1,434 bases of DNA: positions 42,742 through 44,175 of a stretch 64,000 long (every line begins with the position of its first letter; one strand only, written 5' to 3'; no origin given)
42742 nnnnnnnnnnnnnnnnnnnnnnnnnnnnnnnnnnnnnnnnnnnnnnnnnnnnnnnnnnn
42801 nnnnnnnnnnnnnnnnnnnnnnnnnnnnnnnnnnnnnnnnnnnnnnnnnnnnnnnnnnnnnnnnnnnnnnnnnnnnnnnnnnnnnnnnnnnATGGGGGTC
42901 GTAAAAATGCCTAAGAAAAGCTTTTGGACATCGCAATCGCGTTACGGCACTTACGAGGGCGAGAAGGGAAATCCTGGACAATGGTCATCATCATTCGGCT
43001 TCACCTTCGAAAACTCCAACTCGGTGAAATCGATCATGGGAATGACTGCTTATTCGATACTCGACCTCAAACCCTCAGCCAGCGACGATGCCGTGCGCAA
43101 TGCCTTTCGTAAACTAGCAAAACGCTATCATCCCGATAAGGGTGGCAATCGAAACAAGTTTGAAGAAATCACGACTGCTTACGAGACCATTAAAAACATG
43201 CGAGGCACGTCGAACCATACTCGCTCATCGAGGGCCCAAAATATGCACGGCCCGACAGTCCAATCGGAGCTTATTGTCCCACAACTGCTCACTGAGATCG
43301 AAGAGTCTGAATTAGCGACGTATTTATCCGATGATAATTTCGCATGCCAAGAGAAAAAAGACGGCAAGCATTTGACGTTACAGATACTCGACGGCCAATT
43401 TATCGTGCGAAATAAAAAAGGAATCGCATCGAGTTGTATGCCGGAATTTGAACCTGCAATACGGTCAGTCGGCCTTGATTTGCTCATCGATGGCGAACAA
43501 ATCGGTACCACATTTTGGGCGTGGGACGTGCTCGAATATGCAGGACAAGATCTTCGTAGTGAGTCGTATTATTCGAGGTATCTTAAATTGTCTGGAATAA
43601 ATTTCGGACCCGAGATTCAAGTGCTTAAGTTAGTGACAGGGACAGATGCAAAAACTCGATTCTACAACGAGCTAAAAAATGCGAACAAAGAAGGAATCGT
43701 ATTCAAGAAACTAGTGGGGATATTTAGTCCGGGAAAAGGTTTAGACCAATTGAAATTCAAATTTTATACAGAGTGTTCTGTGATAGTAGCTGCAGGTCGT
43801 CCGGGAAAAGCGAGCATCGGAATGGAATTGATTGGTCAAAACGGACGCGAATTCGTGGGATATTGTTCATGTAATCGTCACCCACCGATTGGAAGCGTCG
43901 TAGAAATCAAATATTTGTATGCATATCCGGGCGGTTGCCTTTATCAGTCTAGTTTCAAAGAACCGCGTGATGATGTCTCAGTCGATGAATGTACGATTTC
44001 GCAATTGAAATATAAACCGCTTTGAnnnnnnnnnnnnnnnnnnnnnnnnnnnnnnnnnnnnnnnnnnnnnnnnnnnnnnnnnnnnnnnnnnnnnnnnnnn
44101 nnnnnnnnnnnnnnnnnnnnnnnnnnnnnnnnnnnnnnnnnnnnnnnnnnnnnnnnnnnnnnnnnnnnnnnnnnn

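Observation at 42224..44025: DnaJ J-domain fused to a minimal ligase, next to a SWIM zinc finger, with a second ligase paralog bearing KxNG instead of KxDG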

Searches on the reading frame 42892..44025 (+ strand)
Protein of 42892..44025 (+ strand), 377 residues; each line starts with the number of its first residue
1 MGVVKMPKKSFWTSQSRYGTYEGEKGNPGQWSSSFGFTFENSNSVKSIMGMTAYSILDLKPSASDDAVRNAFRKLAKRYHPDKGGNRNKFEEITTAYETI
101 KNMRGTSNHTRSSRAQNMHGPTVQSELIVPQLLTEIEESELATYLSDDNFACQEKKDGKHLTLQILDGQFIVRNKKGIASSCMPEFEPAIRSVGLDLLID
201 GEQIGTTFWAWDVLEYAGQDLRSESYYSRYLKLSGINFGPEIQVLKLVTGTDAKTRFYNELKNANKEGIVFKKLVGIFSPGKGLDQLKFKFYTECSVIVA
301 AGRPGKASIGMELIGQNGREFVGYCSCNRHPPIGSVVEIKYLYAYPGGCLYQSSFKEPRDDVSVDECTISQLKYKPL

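Call 3: search_protein_families(library=pfam, proteins=[window:42892-44025:+], max_evalue=1)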
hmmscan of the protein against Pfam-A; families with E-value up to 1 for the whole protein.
window:42892-44025:+ (377 aa): 2 families
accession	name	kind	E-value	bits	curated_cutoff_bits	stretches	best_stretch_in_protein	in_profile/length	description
PF00226.36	DnaJ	-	1.7e-13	50.9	27.8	1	53-102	2-55/63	DnaJ domain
PF01068.26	DNA_ligase_A_M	-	1.6e-05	25.1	26.2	1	204-290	113-204/204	ATP dependent DNA ligase domain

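Call 4: search_protein_families(library=phrogs, proteins=[window:42892-44025:+], max_evalue=0.01)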
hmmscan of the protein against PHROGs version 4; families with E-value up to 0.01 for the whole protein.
window:42892-44025:+ (377 aa): 7 families
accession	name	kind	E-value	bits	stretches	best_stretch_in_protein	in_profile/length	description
phrog_114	-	DNA, RNA and nucleotide metabolism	1.4e-11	44.7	1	202-365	323-504/634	ATP-dependent DNA ligase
phrog_13942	-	unknown function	8e-11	42.8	1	47-116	11-80/336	-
phrog_14336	-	unknown function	3.7e-09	37.4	1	53-103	6-59/363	-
phrog_9210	-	unknown function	1.6e-08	35.4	1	53-100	151-199/204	-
phrog_2778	-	unknown function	4.1e-06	27.7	1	54-141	38-127/239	-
phrog_15863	-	unknown function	5.6e-06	26.9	1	65-117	156-209/312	-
phrog_31004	-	unknown function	2.7e-05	25.5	1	51-106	1-60/156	-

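Call 6: search_solved_structures(query=window:42892-44025:+, max_evalue=1, show_alignments=3)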
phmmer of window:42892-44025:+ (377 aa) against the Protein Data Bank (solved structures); distinct sequences matched with E-value up to 1: 71 (the best 60 are shown).
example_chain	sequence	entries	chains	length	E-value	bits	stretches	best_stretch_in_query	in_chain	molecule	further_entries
2m6y_A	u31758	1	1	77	6.9e-10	41.8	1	49-104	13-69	DnaJ homolog subfamily A member 1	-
2lo1_A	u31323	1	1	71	7.9e-10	41.6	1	51-104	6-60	DnaJ homolog subfamily A member 1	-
8e2o_A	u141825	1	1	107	2.2e-09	40.1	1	51-105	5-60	Isoform 2 of DnaJ homolog subfamily A member 1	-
7zhs_A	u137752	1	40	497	2.9e-09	39.7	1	47-105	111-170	Ubiquitin-like protein SMT3,DnaJ homolog subfamily A member 2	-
2och_A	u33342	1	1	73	3e-08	36.4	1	53-103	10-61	Hypothetical protein dnj-12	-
2ctr_A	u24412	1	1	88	1.5e-07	34.1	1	52-105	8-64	DnaJ homolog subfamily B member 9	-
8eod_A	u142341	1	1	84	2.1e-07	33.6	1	47-103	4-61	Protein SIS1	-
6d6x_A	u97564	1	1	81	3.3e-07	33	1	52-103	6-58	Type II HSP40 co-chaperone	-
1hdj_A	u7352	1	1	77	3.6e-07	32.9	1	49-105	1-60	HUMAN HSP40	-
4rwu_A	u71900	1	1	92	4.6e-07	32.5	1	52-103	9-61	Protein SIS1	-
2ys8_A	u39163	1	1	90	5.1e-07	32.4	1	26-104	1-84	Rab-related GTP-binding protein RabJ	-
6z5n_A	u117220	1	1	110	7.1e-07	31.9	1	49-106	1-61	DnaJ homolog subfamily B member 1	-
8iuf_E6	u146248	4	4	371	1.3e-06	31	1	42-99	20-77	NDUEG6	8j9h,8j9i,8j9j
2ej7_A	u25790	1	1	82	1.4e-06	30.9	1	52-105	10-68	HCG3 gene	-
2dmx_A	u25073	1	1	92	2.9e-06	29.8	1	52-112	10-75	DnaJ homolog subfamily B member 8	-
1gh6_A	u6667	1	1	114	0.0022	20.4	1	66-101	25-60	Large T antigen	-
2pf4_E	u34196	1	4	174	0.0052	19.2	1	66-101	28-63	Small T antigen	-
1vs0_A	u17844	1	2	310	0.0076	18.6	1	201-323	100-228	Putative DNA ligase-like protein Rv0938/MT0965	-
6nhz_A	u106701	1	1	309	0.0086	18.4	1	201-323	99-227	ATP-dependent DNA ligase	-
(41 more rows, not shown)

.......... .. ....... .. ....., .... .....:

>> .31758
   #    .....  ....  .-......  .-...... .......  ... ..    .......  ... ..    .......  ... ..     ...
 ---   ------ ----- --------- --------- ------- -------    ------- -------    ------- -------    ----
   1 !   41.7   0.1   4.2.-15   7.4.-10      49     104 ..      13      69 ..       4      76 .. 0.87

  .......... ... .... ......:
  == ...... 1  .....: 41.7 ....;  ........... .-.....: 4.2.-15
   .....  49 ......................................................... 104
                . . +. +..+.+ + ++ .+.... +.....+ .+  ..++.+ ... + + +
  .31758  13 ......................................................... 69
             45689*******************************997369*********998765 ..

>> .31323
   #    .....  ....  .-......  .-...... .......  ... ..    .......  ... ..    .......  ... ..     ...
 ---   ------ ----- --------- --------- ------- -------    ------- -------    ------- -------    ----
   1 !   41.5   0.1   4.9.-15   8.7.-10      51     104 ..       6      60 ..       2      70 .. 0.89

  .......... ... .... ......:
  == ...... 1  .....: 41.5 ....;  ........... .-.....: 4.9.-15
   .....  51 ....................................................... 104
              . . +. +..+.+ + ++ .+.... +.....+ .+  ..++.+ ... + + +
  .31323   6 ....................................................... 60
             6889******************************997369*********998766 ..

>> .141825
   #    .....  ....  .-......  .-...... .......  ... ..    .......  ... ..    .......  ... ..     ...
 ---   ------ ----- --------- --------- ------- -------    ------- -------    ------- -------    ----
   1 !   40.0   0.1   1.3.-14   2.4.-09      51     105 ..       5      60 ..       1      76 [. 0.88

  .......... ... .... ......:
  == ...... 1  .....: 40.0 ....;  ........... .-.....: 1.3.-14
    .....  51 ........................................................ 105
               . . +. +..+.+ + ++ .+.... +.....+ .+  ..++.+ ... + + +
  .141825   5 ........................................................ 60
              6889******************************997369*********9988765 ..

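Call 11: find_homologous_proteins(query=window:42892-44025:+)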
Query window:42892-44025:+ (377 aa): 997 proteins with E <= 0.001 among 2494 candidates; the best 120 are listed.
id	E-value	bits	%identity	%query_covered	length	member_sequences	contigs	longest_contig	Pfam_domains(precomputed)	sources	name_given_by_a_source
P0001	9.4e-253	856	100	99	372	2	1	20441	PF00226.37,PF01068.27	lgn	-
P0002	8.3e-158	543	66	98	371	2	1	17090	PF00226.37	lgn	-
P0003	3.1e-153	528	61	98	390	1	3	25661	PF00226.37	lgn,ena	-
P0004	1.1e-150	520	62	98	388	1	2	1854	PF00226.37,PF01068.27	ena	-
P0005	4.8e-149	515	61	98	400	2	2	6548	PF00226.37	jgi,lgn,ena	-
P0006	8.4e-149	514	61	97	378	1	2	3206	PF00226.37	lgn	-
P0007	3.7e-147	508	59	98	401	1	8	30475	PF00226.37,PF01068.27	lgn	-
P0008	6.6e-147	508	60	98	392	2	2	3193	PF00226.37,PF01068.27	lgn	-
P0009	3.6e-145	502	61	97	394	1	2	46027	PF00226.37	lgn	-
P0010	2.3e-144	499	60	98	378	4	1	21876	PF00226.37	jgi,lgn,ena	-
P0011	7.2e-144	498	61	98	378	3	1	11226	PF00226.37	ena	-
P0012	2.0e-143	496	60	98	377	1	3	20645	PF00226.37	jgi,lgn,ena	-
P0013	2.8e-143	496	61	98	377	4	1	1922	PF00226.37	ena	-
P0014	1.1e-137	477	58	98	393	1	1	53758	PF00226.37,PF01068.27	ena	-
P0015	1.1e-136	474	60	98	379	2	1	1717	PF00226.37,PF01068.27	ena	-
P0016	8.0e-135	468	55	98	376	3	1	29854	PF00226.37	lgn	-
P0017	1.0e-132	461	60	98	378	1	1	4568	PF00226.37,PF01068.27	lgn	-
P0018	5.2e-132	459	52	98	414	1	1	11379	PF00226.37,PF01068.27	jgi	jgi:bifunctional non-homologous end joining protein LigD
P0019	8.8e-132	458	55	98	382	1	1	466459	PF00226.37,PF01068.27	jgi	jgi:bifunctional non-homologous end joining protein LigD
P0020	1.6e-130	454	56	98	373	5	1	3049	PF00226.37,PF01068.27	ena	-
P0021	7.3e-130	451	57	98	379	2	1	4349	PF00226.37,PF01068.27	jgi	jgi:hypothetical protein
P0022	1.4e-129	451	54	97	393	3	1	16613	PF00226.37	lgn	-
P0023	3.2e-129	449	55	98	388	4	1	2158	PF01068.27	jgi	jgi:bifunctional non-homologous end joining protein LigD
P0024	4.2e-129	449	56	97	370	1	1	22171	PF00226.37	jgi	jgi:DnaJ domain/RNA ligase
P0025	8.5e-129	448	55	98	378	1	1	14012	PF00226.37,PF01068.27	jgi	-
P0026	1.6e-127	444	54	97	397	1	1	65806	PF00226.37,PF01068.27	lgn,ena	-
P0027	3.1e-127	443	56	99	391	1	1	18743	PF00226.37,PF01068.27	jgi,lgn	jgi:bifunctional non-homologous end joining protein LigD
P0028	3.8e-127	443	52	98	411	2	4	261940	PF00226.37,PF01068.27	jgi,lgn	jgi:bifunctional non-homologous end joining protein LigD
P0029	3.6e-126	439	57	98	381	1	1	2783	PF01068.27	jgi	jgi:bifunctional non-homologous end joining protein LigD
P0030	2.6e-125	437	55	98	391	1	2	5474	PF00226.37,PF01068.27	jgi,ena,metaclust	metaclust:\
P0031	2.4e-123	430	54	98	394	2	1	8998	PF00226.37,PF01068.27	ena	-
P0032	1.6e-122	427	55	98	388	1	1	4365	PF00226.37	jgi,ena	-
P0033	1.4e-121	424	54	98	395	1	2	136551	PF00226.37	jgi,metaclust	metaclust:\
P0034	3.1e-121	423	54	98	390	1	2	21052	PF00226.37,PF01068.27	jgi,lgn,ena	jgi:bifunctional non-homologous end joining protein LigD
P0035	1.9e-120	421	52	98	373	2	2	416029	PF00226.37,PF01068.27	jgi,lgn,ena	-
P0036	2.3e-120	420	54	98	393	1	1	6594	PF00226.37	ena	-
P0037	7.6e-119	415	52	98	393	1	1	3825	PF00226.37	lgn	-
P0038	2.3e-118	414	52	98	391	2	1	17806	PF00226.37,PF01068.27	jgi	jgi:hypothetical protein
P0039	2.7e-118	413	52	98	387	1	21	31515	PF00226.37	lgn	-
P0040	3.4e-118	413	51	98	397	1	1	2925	PF00226.37,PF01068.27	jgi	jgi:DnaJ domain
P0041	1.6e-116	408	53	98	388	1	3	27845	PF00226.37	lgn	-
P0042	1.7e-115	404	71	66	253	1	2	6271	PF01068.27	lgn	-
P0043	9.6e-114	398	51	98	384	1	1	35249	PF00226.37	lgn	-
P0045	4.0e-113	396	52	98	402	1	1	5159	PF00226.37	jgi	-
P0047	1.2e-110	388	52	98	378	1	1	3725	PF00226.37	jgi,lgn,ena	-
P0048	5.8e-108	379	50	98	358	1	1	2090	PF01068.27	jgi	jgi:hypothetical protein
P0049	2.6e-107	377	51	98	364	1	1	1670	PF00226.37,PF01068.27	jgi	jgi:bifunctional non-homologous end joining protein LigD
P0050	1.5e-106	375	51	98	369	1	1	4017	PF00226.37,PF01068.27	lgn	-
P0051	8.4e-106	372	48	97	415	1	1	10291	PF00226.37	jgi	jgi:bifunctional non-homologous end joining protein LigD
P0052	7.2e-105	369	49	98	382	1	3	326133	PF00226.37,PF01068.27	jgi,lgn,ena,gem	-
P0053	1.3e-104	368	50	98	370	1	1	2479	PF00226.37,PF01068.27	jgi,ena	-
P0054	3.7e-102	360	48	98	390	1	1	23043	PF00226.37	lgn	-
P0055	1.9e-98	348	45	98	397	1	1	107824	PF00226.37,PF01068.27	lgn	-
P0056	9.4e-98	346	46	97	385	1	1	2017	PF00226.37,PF01068.27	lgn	-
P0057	8.5e-96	339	51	85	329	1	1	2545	PF00226.37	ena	-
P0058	5.1e-93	330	60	66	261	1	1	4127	PF01068.27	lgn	-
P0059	2.4e-79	285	57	60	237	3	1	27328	PF00226.37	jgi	-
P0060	8.7e-60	221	48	67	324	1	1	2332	PF01068.27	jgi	jgi:bifunctional non-homologous end joining protein LigD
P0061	1.4e-59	220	35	99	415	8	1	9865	PF00226.37,PF09414.16,PF01068.27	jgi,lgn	jgi:bifunctional non-homologous end joining protein LigD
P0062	3.2e-59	219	46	67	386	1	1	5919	PF01068.27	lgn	-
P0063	5.5e-59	218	48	66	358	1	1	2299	PF01068.27,PF05406.21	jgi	jgi:bifunctional non-homologous end joining protein LigD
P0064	9.1e-59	218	46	66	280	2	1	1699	PF01068.27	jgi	jgi:bifunctional non-homologous end joining protein LigD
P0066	6.3e-58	215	45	66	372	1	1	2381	PF01068.27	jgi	jgi:bifunctional non-homologous end joining protein LigD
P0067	1.4e-57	214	44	66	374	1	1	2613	PF01068.27,PF05406.21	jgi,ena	-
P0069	3.9e-56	209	37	99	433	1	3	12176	PF01068.27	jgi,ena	-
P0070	1.0e-55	207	46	68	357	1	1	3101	PF01068.27,PF05406.21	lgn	-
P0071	1.5e-55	207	46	67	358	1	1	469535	PF01068.27,PF05406.21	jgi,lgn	jgi:bifunctional non-homologous end joining protein LigD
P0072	2.1e-55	206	44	67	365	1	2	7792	PF01068.27,PF05406.21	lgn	-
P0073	2.1e-55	206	45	66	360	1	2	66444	PF01068.27,PF05406.21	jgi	jgi:bifunctional non-homologous end joining protein LigD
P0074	6.0e-55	205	43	74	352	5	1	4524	PF01068.27,PF05406.21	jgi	jgi:bifunctional non-homologous end joining protein LigD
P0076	1.1e-54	204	37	95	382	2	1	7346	PF01068.27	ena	-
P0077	1.6e-54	204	35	98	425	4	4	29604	PF09414.16,PF01068.27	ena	-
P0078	1.6e-54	204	48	66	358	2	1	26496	PF09414.16,PF01068.27,PF05406.21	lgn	-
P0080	1.8e-53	200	45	68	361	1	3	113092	PF01068.27,PF05406.21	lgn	-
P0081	4.6e-53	199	44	66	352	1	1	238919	PF01068.27,PF05406.21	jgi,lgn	jgi:bifunctional non-homologous end joining protein LigD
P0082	5.3e-53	199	42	69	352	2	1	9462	PF01068.27,PF05406.21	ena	-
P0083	6.9e-53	198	35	96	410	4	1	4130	PF00226.37,PF09414.16,PF01068.27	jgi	jgi:bifunctional non-homologous end joining protein LigD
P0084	2.0e-52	197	43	69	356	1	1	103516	PF05406.21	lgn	-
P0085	3.5e-52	196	43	66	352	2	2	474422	PF01068.27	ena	-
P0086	4.5e-52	196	43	69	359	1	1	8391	PF01068.27,PF05406.21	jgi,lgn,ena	-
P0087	6.7e-52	195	41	76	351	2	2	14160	PF01068.27,PF05406.21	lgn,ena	-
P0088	1.1e-51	194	43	68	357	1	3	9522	PF01068.27,PF05406.21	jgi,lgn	jgi:bifunctional non-homologous end joining protein LigD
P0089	1.4e-51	194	41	68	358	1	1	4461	PF01068.27,PF05406.21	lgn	-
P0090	1.4e-51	194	39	77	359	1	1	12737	PF01068.27,PF05406.21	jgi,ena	-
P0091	6.3e-51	192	37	95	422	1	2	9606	PF01068.27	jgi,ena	-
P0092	7.0e-51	192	43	66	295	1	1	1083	PF09414.16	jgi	jgi:bifunctional non-homologous end joining protein LigD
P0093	7.4e-51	191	36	95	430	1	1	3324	PF01068.27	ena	-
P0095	8.6e-51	191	35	98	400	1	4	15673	PF00226.37,PF01068.27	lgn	-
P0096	1.0e-50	191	34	96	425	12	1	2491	PF09414.16,PF01068.27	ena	-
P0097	4.9e-50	189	45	66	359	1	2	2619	PF09414.16,PF01068.27,PF05406.21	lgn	-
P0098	5.6e-50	189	42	71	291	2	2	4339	PF01068.27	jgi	jgi:bifunctional non-homologous end joining protein LigD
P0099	6.6e-50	188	44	66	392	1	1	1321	PF01068.27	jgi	jgi:bifunctional non-homologous end joining protein LigD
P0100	1.1e-49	188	40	73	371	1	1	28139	PF01068.27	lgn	-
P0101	1.2e-49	188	36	94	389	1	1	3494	PF00226.37,PF09414.16,PF01068.27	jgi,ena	-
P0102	1.7e-49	187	41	68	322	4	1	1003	PF09414.16,PF01068.27,PF05406.21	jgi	-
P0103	2.1e-49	187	37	95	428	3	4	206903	PF01068.27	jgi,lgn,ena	-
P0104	2.9e-49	186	43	67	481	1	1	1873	PF01068.27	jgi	jgi:bifunctional non-homologous end joining protein LigD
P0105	5.1e-49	185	40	70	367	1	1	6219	PF09414.16,PF01068.27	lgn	-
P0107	1.7e-48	184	39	74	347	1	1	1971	PF01068.27,PF05406.21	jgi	jgi:bifunctional non-homologous end joining protein LigD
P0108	3.2e-48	183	44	67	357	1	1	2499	PF01068.27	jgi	jgi:bifunctional non-homologous end joining protein LigD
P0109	5.0e-48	182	44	69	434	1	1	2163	PF01068.27,PF05406.21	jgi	jgi:predicted DNA-binding WGR domain protein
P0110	6.0e-48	182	41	66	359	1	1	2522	PF01068.27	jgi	-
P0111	6.3e-48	182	42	66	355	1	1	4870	PF01068.27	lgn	-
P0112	7.3e-48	182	40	67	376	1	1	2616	PF01068.27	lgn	-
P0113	1.3e-47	181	34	94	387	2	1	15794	PF09414.16,PF01068.27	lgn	-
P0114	1.7e-47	180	39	76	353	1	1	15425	PF09414.16,PF01068.27,PF05406.21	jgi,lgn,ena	-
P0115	1.7e-47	180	42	62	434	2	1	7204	PF01068.27,PF05406.21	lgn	-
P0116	2.2e-47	180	37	89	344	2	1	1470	PF01068.27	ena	-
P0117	2.8e-47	180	41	65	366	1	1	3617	PF01331.26,PF01068.27,PF05406.21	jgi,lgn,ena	-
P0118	5.0e-47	179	39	65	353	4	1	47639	PF09414.16,PF01068.27,PF05406.21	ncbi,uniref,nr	ncbi:RNA ligase family protein [Maribacter aquivivus]|uniref:ATP-dependent DNA ligase n=1 Tax=Mariba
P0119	1.1e-46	178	42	68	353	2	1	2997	PF09414.16,PF01068.27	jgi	jgi:bifunctional non-homologous end joining protein LigD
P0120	6.8e-46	175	34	84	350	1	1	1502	PF09414.16,PF01068.27,PF05406.21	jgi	-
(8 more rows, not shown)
